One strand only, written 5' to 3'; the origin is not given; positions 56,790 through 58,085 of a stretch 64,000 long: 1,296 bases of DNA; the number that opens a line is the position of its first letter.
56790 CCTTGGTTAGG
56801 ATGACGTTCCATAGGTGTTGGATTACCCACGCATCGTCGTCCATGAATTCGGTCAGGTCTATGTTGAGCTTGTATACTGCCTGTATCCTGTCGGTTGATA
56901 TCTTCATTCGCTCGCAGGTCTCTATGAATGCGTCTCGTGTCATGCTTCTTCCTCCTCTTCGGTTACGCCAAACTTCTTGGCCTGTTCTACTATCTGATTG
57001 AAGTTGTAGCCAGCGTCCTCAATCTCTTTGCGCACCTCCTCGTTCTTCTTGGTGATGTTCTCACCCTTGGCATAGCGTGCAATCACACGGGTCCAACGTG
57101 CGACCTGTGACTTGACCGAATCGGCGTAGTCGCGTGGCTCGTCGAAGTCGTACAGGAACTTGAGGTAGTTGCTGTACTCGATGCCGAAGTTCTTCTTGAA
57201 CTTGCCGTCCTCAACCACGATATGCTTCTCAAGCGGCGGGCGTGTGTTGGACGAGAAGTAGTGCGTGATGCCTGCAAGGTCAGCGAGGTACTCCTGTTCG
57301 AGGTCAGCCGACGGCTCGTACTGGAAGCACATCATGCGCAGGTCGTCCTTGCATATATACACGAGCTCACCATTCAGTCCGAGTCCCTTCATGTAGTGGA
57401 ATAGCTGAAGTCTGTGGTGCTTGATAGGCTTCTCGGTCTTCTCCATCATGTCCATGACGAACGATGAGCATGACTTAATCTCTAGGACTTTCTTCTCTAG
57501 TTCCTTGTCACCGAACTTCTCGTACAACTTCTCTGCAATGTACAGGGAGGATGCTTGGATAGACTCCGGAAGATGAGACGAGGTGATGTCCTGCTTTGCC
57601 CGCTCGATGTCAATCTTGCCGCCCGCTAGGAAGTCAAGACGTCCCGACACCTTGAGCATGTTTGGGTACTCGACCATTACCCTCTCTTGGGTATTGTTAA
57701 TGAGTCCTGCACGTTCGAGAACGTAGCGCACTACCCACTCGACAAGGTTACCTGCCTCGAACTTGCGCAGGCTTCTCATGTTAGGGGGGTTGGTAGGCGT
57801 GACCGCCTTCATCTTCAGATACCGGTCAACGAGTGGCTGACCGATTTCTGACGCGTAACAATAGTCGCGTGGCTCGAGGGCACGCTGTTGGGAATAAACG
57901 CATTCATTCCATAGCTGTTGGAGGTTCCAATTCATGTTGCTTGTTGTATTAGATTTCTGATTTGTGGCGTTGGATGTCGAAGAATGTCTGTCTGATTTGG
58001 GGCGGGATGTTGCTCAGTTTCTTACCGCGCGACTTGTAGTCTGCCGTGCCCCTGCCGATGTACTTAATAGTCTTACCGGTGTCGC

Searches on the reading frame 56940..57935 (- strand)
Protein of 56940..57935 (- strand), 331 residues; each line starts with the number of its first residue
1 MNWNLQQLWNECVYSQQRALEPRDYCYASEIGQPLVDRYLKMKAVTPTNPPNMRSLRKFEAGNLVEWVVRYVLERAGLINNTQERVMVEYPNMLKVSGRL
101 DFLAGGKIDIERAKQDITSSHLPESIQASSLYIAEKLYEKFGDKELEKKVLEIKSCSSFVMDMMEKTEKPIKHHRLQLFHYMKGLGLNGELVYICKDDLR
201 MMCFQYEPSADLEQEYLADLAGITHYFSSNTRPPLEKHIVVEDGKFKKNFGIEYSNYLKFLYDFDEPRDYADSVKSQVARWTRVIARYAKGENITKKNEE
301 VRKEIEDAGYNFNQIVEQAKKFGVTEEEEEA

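Call 11: search_protein_families(library=phrogs, proteins=[window:56940-57935:-], max_evalue=0.001)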
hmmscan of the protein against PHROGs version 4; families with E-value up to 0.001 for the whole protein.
window:56940-57935:- (331 aa): 3 families
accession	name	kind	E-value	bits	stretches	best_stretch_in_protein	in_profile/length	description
phrog_1706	-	DNA, RNA and nucleotide metabolism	1.4e-11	45.4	1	147-281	135-261/293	CRISPR/Cas system associated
phrog_1990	-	DNA, RNA and nucleotide metabolism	6.4e-09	36.6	1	16-273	28-247/290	Cas4-domain exonuclease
phrog_434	-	DNA, RNA and nucleotide metabolism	2.5e-05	24.7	1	59-234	106-231/372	RecE-like recombination exonuclease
